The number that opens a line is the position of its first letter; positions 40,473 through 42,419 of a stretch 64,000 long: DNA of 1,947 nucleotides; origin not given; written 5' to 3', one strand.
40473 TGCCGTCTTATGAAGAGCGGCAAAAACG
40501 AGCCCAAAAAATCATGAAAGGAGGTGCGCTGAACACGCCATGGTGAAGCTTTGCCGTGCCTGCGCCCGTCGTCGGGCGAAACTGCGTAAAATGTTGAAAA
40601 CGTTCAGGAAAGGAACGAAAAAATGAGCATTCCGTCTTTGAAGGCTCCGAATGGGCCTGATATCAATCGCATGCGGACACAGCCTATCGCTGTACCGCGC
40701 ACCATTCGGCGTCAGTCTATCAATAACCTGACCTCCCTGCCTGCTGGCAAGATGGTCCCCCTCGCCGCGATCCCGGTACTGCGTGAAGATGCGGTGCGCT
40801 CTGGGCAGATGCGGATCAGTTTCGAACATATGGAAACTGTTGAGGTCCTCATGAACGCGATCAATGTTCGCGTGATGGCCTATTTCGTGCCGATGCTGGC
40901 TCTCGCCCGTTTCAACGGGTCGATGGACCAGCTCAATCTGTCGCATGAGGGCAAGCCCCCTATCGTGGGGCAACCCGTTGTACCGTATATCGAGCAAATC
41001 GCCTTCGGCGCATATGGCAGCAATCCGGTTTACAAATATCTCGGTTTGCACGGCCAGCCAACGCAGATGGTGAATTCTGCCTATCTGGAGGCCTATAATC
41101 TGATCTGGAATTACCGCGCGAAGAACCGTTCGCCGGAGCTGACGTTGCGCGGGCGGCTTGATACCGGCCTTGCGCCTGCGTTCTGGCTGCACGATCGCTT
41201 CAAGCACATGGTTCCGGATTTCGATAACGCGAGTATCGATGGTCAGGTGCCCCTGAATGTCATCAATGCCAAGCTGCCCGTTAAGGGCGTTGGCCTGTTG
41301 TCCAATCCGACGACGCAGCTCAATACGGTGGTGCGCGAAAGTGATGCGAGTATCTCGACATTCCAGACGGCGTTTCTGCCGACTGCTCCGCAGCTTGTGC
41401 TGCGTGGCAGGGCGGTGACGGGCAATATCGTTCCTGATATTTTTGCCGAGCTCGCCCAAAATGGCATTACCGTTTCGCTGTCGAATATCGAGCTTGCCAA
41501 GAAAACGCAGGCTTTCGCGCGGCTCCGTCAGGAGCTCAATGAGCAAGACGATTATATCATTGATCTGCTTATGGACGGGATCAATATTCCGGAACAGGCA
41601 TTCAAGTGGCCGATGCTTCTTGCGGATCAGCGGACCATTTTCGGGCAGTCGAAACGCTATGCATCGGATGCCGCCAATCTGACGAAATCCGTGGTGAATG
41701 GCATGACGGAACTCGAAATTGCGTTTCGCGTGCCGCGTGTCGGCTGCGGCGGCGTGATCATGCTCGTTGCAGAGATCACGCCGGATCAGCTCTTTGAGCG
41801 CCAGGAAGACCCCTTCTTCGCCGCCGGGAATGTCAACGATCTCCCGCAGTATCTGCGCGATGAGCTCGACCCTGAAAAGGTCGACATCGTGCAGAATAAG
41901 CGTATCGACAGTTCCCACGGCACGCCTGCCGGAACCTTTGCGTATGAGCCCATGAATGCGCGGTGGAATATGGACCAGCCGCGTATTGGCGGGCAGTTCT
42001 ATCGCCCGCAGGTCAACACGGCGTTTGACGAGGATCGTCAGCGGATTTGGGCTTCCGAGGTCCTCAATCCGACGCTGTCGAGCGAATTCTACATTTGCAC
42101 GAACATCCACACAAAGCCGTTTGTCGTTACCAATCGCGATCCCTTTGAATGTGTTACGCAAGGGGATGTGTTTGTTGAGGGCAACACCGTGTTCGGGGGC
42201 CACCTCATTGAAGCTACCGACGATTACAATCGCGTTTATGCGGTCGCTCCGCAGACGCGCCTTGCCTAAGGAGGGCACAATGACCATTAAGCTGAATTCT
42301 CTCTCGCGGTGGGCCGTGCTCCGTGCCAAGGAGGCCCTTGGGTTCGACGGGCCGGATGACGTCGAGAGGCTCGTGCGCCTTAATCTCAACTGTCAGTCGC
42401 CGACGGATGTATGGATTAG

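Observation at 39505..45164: Complete-looking Microviridae (ssDNA phage) genome integrated in a high-GC rhizobial-type replicon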

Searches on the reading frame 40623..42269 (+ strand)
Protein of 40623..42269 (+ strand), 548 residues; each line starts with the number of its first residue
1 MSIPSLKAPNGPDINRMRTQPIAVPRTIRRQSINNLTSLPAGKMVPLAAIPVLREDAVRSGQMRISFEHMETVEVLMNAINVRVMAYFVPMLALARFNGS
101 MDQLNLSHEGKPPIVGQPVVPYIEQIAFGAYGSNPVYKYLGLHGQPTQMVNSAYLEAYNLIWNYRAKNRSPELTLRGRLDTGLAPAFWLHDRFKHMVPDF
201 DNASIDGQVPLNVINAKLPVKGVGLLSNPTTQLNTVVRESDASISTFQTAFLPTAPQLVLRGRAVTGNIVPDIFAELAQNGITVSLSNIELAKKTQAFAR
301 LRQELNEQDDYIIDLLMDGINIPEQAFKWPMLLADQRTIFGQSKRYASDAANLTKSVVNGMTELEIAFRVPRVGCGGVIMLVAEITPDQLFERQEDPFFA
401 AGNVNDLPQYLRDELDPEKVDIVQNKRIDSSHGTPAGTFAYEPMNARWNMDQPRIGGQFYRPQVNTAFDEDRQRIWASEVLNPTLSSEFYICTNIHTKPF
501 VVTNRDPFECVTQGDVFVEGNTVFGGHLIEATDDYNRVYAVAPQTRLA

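Call 3: search_protein_families(library=pfam, proteins=[window:40623-42269:+], max_evalue=0.1)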
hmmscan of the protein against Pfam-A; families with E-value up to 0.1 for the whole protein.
window:40623-42269:+ (548 aa): 0 families

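Call 4: search_protein_families(library=phrogs, proteins=[window:40623-42269:+], max_evalue=0.01)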
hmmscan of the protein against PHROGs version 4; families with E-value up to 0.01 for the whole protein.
window:40623-42269:+ (548 aa): 1 family
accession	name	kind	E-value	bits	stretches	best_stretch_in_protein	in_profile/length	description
phrog_514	-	head and packaging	1.2e-09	38.4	1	21-203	19-205/531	major head protein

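Call 9: search_dna_similar(query=window:40623-42269:+, collection=phages, mode=protein, max_rows=25)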
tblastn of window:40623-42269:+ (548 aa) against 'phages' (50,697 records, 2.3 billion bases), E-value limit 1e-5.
Records with a match: 74; places in all: 74; records where one place covers at least 80% of the query: 72.
Best place of each record, by identity: 60-80% 3; <60% 71.
By first word of the organism name: Rhizobium 27; Tortoise 18; Flyfo 11; Microviridae 7; Roseobacter 6; Rattus 2; Microvirus 1; Ascunsovirus 1; Blackfly 1.
By host as written in the record: Gopherus morafkai 18; Pteropus tonganus 11; Ciona robusta 6; Roseobacter sp. FZCC0023 5; Rhizobium etli T3_5 2; Rhizobium etli T3_4 2; Rhizobium etli T1_10 2; Rattus norvegicus 2; and 26 more.
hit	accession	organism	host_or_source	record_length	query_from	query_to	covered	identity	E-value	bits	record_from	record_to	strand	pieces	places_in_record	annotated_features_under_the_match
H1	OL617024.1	Flyfo microvirus Tbat2_105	Pteropus tonganus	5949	6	547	99%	68.4%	0e+0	785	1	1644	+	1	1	major capsid protein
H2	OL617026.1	Flyfo microvirus Tbat2_110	Pteropus tonganus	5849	17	547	97%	65.7%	0e+0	736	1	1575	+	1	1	major capsid protein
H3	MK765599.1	Tortoise microvirus 47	Gopherus morafkai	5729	28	547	95%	67.0%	0e+0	751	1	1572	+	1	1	major capsid protein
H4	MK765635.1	Tortoise microvirus 82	Gopherus morafkai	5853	14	548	98%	55.5%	0e+0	601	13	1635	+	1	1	major capsid protein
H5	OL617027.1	Flyfo microvirus Tbat2_112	Pteropus tonganus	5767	14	547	97%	54.6%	0e+0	603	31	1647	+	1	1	major capsid protein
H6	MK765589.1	Tortoise microvirus 39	Gopherus morafkai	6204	17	547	97%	54.7%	0e+0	588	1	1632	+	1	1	major capsid protein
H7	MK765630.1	Tortoise microvirus 77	Gopherus morafkai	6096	14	547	97%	54.3%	0e+0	565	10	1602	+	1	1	major capsid protein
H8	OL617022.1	Flyfo microvirus Tbat2_98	Pteropus tonganus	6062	15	547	97%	54.0%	0e+0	570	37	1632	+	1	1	major capsid protein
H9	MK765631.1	Tortoise microvirus 78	Gopherus morafkai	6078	14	547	97%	53.8%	0e+0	583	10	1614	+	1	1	major capsid protein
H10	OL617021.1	Flyfo microvirus Tbat2_95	Pteropus tonganus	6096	14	547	97%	50.8%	2e-164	519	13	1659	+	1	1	major capsid protein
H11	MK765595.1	Tortoise microvirus 43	Gopherus morafkai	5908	13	547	98%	49.9%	2e-172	539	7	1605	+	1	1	major capsid protein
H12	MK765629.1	Tortoise microvirus 76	Gopherus morafkai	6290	14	547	97%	49.2%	1e-166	525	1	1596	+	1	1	major capsid protein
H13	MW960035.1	Rhizobium phage RHph_X92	R. phaseoli sv. phaseoli GR14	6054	16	547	97%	49.1%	1e-153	489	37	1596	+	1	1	putative major capsid protein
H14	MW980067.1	Rhizobium phage RHEph17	Rhizobium etli sv. phaseoli N741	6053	16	538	95%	49.9%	3e-156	496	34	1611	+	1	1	putative major capsid protein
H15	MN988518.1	Rhizobium phage RHph_N2_10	Rhizobium phaseoli N2_10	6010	16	538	95%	49.9%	5e-156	495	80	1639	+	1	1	putative major capsid protein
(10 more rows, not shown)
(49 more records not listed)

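Call 20: find_related_loci(query=window:40623-42269:+, collection=genome_contigs, flank=8000)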
Query window:40623-42269:+ (548 aa) in genome_contigs; peptide patterns used: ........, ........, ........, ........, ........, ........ (x = any residue, [..] = any of these).
19 stretches matched a pattern; 3 encode a relative of the query (tblastn E <= 1e-3); 3 distinct loci.
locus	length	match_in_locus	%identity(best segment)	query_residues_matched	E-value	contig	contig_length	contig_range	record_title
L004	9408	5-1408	53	99-547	1e-159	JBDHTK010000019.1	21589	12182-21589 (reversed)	MAG: Devosia sp. isolate AS-MESO-3CA.353 NODE_10466_length_21589_cov_3.467088, whole genome shotgun sequence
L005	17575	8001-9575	51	14-547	2e-174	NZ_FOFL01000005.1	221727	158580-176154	Devosia sp. YR412, whole genome shotgun sequence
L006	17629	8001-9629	43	13-547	5e-150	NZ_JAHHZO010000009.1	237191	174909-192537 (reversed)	Rhizobium sp. CSW-27 contig00009, whole genome shotgun sequence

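Call 33: find_encoding_contigs(protein=window:40623-42269:+, flank=10000, max_places=10)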
Protein window:40623-42269:+ (548 aa): no gene with exactly this product is on record in the collection.

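Call 72: search_dna_similar(query=window:40623-42269:+, collection=phages, mode=protein, max_rows=30, rows=spread)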
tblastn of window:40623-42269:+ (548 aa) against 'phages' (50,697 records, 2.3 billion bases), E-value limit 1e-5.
Records with a match: 74; places in all: 74; records where one place covers at least 80% of the query: 72.
Best place of each record, by identity: 60-80% 3; <60% 71.
By first word of the organism name: Rhizobium 27; Tortoise 18; Flyfo 11; Microviridae 7; Roseobacter 6; Rattus 2; Microvirus 1; Ascunsovirus 1; Blackfly 1.
By host as written in the record: Gopherus morafkai 18; Pteropus tonganus 11; Ciona robusta 6; Roseobacter sp. FZCC0023 5; Rhizobium etli T3_5 2; Rhizobium etli T3_4 2; Rhizobium etli T1_10 2; Rattus norvegicus 2; and 26 more.
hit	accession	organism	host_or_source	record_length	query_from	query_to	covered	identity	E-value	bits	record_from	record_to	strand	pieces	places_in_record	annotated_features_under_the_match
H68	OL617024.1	Flyfo microvirus Tbat2_105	Pteropus tonganus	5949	6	547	99%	68.4%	0e+0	785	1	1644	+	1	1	major capsid protein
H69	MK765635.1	Tortoise microvirus 82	Gopherus morafkai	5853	14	548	98%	55.5%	0e+0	601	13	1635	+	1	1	major capsid protein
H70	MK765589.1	Tortoise microvirus 39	Gopherus morafkai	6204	17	547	97%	54.7%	0e+0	588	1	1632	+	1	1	major capsid protein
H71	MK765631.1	Tortoise microvirus 78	Gopherus morafkai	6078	14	547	97%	53.8%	0e+0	583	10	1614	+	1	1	major capsid protein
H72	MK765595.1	Tortoise microvirus 43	Gopherus morafkai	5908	13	547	98%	49.9%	2e-172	539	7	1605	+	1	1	major capsid protein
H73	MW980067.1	Rhizobium phage RHEph17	Rhizobium etli sv. phaseoli N741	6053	16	538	95%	49.9%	3e-156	496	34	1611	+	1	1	putative major capsid protein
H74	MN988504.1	Rhizobium phage RHph_N25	Rhizobium etli N6212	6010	16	538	95%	49.7%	8e-156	494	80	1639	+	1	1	putative major capsid protein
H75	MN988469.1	Rhizobium phage RHph_TM3_3_5A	Rhizobium etli T3_5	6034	16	538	95%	49.3%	7e-156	494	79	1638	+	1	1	putative major capsid protein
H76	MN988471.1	Rhizobium phage RHph_TM3_3_14A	Rhizobium etli T3_14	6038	16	538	95%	49.3%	5e-155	493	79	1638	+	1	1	putative major capsid protein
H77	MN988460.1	Rhizobium phage RHph_TM23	Rhizobium etli N621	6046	16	538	95%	49.3%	6e-155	492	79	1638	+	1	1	putative major capsid protein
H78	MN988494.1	Rhizobium phage RHph_TM3_3_12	Rhizobium etli T3_12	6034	16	538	95%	49.2%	3e-156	496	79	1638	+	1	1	putative major capsid protein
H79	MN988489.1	Rhizobium phage RHph_Y2_19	Rhizobium phaseoli Y2_19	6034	16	538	95%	49.2%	1e-154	491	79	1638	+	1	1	putative major capsid protein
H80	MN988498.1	Rhizobium phage RHph_Y3_19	Rhizobium phaseoli Y3_19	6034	16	538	95%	49.2%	1e-154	491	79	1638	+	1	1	putative major capsid protein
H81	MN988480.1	Rhizobium phage RHph_TM1_10A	Rhizobium etli T1_10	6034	16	538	95%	49.2%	1e-153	488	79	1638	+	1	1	putative major capsid protein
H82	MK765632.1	Tortoise microvirus 79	Gopherus morafkai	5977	11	547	98%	47.7%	3e-162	512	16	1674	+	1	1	major capsid protein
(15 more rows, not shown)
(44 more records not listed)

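Call 74: search_solved_structures(query=window:40623-42269:+, max_evalue=0.01)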
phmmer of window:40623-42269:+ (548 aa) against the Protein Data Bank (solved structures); distinct sequences matched with E-value up to 0.01: 2.
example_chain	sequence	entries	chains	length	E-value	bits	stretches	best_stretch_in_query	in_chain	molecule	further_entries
9ffh_B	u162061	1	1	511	7.9e-10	40.9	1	25-419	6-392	Major capsid protein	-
9ffg_A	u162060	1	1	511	9.2e-10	40.7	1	25-419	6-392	Major capsid protein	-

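Call 86: find_homologous_proteins(query=window:40623-42269:+, max_evalue=1e-20)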
Query window:40623-42269:+ (548 aa): 1271 proteins with E <= 1e-20 among 8000 candidates; the best 120 are listed.
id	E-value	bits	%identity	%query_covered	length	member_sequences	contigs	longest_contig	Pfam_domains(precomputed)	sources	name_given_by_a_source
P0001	0.0e+0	1250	100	100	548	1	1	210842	-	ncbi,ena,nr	nr:hypothetical protein [uncultured Gellertiella sp.]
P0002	1.8e-264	896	70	99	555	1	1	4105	-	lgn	-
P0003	3.0e-262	889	70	99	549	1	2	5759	-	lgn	-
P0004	4.4e-261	885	70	99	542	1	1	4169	-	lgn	-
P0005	1.3e-260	883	69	99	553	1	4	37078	-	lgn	-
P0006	6.6e-260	881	69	99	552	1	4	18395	-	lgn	-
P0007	5.9e-258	875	69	99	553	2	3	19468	-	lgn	-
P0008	6.4e-258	875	69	99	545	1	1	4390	-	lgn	-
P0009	4.9e-257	872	70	99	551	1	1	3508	-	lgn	-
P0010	5.6e-257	871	70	99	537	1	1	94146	-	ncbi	-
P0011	5.8e-256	868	69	99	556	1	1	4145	-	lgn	-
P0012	1.3e-255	867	68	99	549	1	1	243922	-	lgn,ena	-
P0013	2.9e-255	866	68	99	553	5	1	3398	-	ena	-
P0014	2.9e-254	862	68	99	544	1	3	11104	-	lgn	-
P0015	3.2e-254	862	68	99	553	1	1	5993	-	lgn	-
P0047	3.7e-248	842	67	99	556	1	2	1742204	-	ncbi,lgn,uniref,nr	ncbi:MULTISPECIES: hypothetical protein [Rhizobium/Agrobacterium group]|uniref:hypothetical protein 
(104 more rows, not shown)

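Call 87: find_encoding_contigs(protein=P0001, flank=10000, max_places=4)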
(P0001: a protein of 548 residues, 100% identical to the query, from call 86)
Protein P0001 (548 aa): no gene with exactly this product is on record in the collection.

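Call 88: find_encoding_contigs(protein=P0047, flank=6000, max_places=4)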
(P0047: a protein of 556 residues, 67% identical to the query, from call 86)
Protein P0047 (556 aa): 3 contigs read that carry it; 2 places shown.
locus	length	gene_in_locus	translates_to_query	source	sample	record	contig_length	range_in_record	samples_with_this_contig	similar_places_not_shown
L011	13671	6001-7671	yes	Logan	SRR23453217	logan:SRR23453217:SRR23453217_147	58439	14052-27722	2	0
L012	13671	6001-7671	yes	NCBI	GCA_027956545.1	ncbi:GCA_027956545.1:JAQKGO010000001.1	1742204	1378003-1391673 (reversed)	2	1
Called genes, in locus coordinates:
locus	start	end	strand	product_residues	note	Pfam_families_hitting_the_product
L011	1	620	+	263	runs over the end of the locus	PF01903:CbiX (weak), PF01257:2Fe-2S_thioredx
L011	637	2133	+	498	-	PF00496:SBP_bac_5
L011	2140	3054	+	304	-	PF19300:BPD_transp_1_N, PF00528:BPD_transp_1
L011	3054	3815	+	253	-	PF00528:BPD_transp_1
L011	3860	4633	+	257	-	PF01209:Ubie_methyltran, PF13489:Methyltransf_23, PF08241:Methyltransf_11, PF08242:Methyltransf_12, PF13649:Methyltransf_25, PF13847:Methyltransf_31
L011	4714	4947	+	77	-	-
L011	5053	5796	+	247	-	-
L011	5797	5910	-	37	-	-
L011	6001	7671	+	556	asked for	-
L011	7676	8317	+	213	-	-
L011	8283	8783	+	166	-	PF13539:Peptidase_M15_4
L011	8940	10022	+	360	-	PF23343:REP_ORF2-G2P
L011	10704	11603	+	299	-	PF03734:YkuD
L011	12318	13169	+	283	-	PF00126:HTH_1, PF03466:LysR_substrate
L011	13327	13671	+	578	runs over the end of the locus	PF03717:PBP_dimer, PF00905:Transpeptidase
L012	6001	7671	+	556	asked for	-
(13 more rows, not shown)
